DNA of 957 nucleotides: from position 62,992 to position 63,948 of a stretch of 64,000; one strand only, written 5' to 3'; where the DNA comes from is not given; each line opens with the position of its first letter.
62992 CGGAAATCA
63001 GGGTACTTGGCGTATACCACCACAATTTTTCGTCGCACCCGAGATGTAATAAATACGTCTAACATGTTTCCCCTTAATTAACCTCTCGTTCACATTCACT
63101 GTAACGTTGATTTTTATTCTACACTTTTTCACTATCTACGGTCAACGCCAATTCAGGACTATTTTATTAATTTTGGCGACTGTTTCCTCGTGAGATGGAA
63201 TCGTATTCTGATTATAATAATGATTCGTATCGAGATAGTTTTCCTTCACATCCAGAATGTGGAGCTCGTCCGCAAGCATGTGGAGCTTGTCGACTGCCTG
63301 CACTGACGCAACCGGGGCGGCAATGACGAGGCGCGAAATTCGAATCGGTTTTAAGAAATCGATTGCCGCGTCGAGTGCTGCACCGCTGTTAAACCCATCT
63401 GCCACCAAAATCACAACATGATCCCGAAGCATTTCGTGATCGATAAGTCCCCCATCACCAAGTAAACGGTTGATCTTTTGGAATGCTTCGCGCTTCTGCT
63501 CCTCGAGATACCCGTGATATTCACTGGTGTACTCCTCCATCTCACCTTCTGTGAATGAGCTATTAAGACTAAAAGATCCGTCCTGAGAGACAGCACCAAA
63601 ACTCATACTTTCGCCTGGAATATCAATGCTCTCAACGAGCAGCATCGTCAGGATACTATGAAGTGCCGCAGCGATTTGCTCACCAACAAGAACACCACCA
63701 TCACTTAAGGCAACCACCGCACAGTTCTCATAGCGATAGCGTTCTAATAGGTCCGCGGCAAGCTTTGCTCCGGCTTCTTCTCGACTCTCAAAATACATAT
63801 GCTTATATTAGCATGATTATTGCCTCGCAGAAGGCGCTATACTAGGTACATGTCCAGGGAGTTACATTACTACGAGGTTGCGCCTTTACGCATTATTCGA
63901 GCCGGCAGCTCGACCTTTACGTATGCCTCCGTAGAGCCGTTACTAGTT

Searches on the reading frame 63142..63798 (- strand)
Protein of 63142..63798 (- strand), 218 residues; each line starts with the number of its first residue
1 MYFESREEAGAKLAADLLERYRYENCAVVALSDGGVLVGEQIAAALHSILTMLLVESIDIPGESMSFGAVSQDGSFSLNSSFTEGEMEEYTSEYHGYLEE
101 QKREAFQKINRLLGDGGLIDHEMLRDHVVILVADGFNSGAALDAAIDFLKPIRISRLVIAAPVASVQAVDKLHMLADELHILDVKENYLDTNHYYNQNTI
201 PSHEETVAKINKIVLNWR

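Call 46: search_protein_families(library=pfam, proteins=[window:63142-63798:-], max_evalue=0.01)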
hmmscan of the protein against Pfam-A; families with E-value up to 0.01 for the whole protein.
window:63142-63798:- (218 aa): 1 family
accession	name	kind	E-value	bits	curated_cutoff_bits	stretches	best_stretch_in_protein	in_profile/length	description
PF00156.33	Pribosyltran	-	3.7e-09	36.5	26.3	1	7-170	12-131/158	Phosphoribosyl transferase domain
